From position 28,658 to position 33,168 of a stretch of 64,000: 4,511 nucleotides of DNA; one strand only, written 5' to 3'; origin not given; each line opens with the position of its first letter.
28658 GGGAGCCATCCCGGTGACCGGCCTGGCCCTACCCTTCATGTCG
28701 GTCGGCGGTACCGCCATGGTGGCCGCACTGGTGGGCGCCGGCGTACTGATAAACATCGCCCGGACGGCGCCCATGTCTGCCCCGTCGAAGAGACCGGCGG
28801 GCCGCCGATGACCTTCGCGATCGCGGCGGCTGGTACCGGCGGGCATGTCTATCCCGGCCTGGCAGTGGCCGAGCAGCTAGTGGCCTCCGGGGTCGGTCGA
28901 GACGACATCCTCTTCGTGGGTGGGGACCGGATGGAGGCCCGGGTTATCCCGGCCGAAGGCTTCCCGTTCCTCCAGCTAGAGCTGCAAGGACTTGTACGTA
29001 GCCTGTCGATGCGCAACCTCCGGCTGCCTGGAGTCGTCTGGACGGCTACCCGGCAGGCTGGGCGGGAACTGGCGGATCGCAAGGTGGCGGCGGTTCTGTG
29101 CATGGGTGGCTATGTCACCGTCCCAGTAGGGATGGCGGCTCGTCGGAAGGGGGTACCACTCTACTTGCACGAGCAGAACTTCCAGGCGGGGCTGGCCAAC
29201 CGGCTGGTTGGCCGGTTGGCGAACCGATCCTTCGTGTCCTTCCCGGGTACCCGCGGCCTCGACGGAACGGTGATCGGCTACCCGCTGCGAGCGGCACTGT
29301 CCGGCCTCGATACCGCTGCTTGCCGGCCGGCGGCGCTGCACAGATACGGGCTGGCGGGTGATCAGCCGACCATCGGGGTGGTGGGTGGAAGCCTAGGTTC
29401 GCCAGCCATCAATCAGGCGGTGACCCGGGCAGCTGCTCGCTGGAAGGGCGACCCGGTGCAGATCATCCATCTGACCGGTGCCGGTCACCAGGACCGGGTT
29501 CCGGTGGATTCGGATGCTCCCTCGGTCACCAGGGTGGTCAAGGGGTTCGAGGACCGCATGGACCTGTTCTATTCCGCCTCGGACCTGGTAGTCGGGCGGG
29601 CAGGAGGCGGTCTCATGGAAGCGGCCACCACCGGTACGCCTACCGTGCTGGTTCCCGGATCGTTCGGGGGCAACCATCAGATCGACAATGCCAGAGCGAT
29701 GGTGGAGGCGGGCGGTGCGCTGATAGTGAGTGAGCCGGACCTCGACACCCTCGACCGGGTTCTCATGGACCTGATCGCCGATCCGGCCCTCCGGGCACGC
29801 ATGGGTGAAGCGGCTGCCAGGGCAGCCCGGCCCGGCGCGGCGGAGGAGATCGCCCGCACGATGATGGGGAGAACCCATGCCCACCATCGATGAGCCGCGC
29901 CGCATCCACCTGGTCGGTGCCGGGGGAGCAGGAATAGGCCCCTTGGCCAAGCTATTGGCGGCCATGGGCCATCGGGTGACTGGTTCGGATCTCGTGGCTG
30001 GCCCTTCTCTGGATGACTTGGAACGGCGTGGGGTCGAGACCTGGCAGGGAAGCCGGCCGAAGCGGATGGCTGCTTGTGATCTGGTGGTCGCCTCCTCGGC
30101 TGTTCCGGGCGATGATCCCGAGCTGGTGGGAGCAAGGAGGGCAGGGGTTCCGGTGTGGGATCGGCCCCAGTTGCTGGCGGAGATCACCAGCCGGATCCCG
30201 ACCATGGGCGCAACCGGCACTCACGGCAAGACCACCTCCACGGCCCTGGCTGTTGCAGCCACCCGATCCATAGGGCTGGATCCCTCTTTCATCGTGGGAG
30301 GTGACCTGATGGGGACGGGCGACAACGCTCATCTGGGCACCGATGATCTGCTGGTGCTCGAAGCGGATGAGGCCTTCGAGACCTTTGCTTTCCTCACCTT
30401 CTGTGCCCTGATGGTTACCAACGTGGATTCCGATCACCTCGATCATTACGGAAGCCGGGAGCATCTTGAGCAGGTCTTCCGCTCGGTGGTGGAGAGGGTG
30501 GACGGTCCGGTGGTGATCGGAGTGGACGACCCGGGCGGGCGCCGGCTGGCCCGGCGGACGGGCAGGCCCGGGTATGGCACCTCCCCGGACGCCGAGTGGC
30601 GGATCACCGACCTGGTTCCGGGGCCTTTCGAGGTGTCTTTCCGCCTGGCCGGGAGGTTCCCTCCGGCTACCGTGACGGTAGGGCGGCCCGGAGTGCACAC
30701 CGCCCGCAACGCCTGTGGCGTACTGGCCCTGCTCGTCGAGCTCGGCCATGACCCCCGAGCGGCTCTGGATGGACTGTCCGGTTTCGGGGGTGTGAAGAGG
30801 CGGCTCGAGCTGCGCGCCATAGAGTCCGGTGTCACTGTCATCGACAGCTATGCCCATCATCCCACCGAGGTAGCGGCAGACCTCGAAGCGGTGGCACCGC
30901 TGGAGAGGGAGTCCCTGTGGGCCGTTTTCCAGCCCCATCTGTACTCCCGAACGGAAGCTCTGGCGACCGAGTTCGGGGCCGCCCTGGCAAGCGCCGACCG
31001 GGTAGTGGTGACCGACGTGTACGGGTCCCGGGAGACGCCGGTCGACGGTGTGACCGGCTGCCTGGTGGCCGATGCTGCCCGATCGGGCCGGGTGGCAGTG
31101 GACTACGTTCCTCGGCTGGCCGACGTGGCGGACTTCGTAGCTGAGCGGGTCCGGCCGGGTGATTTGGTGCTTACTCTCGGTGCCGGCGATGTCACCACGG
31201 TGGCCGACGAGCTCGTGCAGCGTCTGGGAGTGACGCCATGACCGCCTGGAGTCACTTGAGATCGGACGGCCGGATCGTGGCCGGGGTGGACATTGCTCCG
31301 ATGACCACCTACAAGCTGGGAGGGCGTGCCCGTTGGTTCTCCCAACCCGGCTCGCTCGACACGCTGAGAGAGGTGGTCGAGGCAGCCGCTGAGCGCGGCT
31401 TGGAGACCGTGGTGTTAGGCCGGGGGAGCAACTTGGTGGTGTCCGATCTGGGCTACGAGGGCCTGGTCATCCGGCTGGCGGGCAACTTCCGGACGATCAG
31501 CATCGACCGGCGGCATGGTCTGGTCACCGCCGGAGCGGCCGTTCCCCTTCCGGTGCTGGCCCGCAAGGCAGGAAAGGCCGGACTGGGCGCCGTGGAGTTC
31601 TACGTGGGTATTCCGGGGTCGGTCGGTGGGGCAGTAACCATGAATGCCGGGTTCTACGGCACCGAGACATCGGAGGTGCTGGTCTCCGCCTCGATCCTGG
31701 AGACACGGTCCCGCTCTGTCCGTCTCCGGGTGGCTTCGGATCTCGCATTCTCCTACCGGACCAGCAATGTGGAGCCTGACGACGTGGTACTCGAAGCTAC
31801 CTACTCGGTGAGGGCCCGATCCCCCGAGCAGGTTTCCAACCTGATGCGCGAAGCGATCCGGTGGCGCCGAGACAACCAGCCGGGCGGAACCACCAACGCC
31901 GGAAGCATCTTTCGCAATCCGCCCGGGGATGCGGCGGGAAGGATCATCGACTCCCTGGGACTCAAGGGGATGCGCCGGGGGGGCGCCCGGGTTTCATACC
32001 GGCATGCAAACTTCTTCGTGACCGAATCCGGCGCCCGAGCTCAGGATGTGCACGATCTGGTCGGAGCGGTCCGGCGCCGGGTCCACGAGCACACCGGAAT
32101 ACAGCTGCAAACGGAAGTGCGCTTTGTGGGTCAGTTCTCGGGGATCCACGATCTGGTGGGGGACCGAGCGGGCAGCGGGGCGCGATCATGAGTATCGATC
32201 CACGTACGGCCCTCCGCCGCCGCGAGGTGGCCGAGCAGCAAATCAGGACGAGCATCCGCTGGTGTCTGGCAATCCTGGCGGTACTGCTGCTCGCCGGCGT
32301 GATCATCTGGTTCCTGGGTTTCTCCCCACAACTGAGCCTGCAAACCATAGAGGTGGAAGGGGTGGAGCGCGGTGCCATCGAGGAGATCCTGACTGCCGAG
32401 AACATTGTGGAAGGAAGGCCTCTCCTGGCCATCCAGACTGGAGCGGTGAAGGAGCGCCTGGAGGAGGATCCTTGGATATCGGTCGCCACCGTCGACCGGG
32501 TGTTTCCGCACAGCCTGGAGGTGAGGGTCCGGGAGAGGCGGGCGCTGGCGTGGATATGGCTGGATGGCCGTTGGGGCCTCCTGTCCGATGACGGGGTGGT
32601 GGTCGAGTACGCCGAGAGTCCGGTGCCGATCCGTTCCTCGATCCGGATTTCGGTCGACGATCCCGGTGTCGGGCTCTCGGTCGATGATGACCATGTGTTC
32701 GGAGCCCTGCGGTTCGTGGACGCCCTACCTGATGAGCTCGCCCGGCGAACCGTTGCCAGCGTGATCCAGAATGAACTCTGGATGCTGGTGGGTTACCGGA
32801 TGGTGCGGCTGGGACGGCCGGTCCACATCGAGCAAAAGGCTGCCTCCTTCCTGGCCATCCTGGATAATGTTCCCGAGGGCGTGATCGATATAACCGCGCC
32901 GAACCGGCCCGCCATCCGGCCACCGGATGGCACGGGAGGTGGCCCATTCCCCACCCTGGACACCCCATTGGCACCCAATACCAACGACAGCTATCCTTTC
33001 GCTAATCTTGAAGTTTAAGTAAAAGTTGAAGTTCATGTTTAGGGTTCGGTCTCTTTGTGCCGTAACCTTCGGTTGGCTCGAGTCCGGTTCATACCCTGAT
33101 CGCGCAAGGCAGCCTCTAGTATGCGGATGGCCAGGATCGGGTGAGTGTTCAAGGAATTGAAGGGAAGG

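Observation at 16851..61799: Inactivating lesions fall only in accessory/defence genes while about 40 kb of housekeeping ORFs are intact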

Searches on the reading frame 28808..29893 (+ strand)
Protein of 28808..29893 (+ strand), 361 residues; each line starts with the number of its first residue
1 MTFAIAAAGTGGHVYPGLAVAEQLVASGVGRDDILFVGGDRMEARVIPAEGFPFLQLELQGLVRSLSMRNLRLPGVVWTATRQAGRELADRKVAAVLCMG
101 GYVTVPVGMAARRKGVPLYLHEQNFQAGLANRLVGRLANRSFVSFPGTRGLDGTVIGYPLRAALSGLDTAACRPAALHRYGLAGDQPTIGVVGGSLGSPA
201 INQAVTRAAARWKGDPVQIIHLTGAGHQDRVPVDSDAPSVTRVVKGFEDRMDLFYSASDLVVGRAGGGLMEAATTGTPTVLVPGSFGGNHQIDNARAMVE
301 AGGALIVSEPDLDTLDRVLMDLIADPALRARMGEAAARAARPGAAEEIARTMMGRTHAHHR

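Call 14: search_protein_families(library=ncbifam, proteins=[window:28808-29893:+], max_evalue=0.00001)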
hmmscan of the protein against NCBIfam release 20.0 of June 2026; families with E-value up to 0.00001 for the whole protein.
window:28808-29893:+ (361 aa): 3 families
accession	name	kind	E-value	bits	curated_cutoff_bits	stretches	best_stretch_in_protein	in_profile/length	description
TIGR01133.1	murG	equivalog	3.5e-69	233.5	250.25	1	1-350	6-351/353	undecaprenyldiphospho-muramoylpentapeptide beta-N-acetylglucosaminyltransferase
NF009102.0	PRK12446.1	equivalog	3.9e-21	75.3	339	1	6-313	7-311/352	undecaprenyldiphospho-muramoylpentapeptide beta-N-acetylglucosaminyltransferase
NF010135.0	PRK13609.1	equivalog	3.7e-07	29.4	500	1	175-359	191-372/388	diglucosyl diacylglycerol synthase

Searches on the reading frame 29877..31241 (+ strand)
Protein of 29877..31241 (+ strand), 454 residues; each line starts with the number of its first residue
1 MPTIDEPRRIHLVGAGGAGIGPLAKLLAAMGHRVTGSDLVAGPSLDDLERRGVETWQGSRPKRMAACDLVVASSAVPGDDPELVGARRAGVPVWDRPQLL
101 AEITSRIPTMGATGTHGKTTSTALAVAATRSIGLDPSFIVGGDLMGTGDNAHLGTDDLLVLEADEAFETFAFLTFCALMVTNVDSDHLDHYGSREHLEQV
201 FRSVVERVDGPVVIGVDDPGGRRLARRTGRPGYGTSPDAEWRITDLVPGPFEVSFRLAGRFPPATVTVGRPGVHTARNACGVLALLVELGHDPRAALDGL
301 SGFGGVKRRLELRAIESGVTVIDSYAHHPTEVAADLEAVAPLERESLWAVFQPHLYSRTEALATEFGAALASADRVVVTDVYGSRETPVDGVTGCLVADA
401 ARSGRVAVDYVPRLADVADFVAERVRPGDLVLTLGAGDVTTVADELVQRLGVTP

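Call 14: search_protein_families(library=ncbifam, proteins=[window:29877-31241:+], max_evalue=0.00001)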
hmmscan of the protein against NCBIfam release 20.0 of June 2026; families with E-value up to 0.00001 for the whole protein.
window:29877-31241:+ (454 aa): 13 families
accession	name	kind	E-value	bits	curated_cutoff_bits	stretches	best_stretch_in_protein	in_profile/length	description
TIGR01082.1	murC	equivalog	1.1e-114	383.9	335.1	1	9-446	1-448/449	UDP-N-acetylmuramate--L-alanine ligase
NF011171.0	PRK14573.1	equivalog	1.7e-61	208.1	1015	1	9-446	6-444/809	bifunctional UDP-N-acetylmuramate--L-alanine ligase/D-alanine--D-alanine ligase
TIGR01081.1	mpl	equivalog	1.1e-34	120.2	388.7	1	9-450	1-447/448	UDP-N-acetylmuramate:L-alanyl-gamma-D-glutamyl-meso-diaminopimelate ligase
TIGR01087.1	murD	equivalog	1.1e-20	74.2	211.95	1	10-341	2-337/441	UDP-N-acetylmuramoyl-L-alanine--D-glutamate ligase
NF001124.0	PRK00139.1-2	equivalog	3.4e-16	59.1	476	1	178-437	202-468/500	UDP-N-acetylmuramoyl-L-alanyl-D-glutamate--2,6-diaminopimelate ligase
NF053645.1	pMurC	equivalog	9.8e-16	57.5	560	1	13-136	4-131/492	pseudomurein biosynthesis peptide ligase pMurC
NF001126.0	PRK00139.1-4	equivalog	1.9e-13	49.8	373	1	173-351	192-374/486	UDP-N-acetylmuramoyl-L-alanyl-D-glutamate--2,6-diaminopimelate ligase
TIGR01085.1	murE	subfamily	2.4e-13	49.8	257.3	1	174-438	177-448/472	UDP-N-acetylmuramyl-tripeptide synthetase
NF001123.0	PRK00139.1-1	equivalog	1.3e-11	43.8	586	1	173-437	195-465/493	UDP-N-acetylmuramoyl-L-alanyl-D-glutamate--2,6-diaminopimelate ligase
NF053646.1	pMurD1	equivalog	1.6e-11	43.5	610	0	276-441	285-446/465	pseudomurein biosynthesis peptide ligase pMurD1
NF008896.0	PRK11929.1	equivalog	2.1e-11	42.4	1023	1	173-388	200-428/965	bifunctional UDP-N-acetylmuramoyl-L-alanyl-D-glutamate--2,6-diaminopimelate ligase MurE/UDP-N-acetylmuramoyl-tripeptide--D-alanyl-D-alanine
TIGR01143.1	murF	subfamily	1.5e-10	40.6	288.6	1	179-350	154-330/418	UDP-N-acetylmuramoyl-tripeptide--D-alanyl-D-alanine ligase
TIGR02068.2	cya_phycin_syn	equivalog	4.5e-06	25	850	0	103-131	475-503/862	cyanophycin synthetase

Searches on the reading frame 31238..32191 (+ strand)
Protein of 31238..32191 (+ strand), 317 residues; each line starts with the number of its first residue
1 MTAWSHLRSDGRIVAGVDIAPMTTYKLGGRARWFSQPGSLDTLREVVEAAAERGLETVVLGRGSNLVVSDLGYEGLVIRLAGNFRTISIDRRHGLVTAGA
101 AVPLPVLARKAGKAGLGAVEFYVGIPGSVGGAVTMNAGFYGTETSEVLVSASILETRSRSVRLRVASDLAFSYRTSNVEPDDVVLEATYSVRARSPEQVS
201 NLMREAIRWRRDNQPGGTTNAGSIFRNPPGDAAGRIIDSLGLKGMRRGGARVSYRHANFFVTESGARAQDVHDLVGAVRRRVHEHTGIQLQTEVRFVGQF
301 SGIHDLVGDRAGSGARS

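Call 14: search_protein_families(library=ncbifam, proteins=[window:31238-32191:+], max_evalue=0.00001)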
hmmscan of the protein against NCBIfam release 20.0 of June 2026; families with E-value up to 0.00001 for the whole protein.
window:31238-32191:+ (317 aa): 7 families
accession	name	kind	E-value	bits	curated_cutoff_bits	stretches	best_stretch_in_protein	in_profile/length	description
NF010480.0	PRK13905.1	equivalog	3.2e-89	298.8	259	1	9-300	12-301/303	UDP-N-acetylmuramate dehydrogenase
TIGR00179.1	murB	equivalog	5.3e-65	219.5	144.5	1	20-298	2-290/290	UDP-N-acetylmuramate dehydrogenase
NF011245.0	PRK14651.1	equivalog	7.2e-54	182.8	224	1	17-293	7-263/273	UDP-N-acetylmuramate dehydrogenase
NF010479.0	PRK13904.1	equivalog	1.7e-43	149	273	1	46-295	24-256/258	UDP-N-acetylmuramate dehydrogenase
NF010478.0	PRK13903.1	equivalog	3.5e-38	131.4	231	1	12-192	14-194/362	UDP-N-acetylmuramate dehydrogenase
NF000755.0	PRK00046.1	equivalog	2.1e-31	108.8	277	2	17-176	8-167/343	UDP-N-acetylmuramate dehydrogenase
NF011242.0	PRK14648.1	equivalog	2.2e-30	106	426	2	16-156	15-157/354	UDP-N-acetylmuramate dehydrogenase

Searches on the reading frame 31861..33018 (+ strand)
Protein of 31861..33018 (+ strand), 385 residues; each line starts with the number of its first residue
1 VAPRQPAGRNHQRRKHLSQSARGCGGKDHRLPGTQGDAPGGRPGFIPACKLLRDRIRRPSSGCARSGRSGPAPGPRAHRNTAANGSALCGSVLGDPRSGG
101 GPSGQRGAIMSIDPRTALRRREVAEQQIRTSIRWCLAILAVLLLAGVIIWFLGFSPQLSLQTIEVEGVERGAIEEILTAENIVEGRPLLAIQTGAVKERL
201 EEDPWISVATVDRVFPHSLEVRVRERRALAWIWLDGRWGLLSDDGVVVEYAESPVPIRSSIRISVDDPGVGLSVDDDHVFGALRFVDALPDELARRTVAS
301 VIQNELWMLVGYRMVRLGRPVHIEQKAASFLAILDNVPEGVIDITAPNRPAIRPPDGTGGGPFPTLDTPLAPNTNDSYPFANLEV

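Call 14: search_protein_families(library=ncbifam, proteins=[window:31861-33018:+], max_evalue=0.00001)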
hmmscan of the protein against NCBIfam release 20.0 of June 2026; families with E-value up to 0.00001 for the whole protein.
window:31861-33018:+ (385 aa): 1 family
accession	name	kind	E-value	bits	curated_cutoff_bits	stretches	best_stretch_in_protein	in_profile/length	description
NF004039.0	PRK05529.1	equivalog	5.2e-15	55.3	353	1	119-296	23-193/255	cell division protein FtsQ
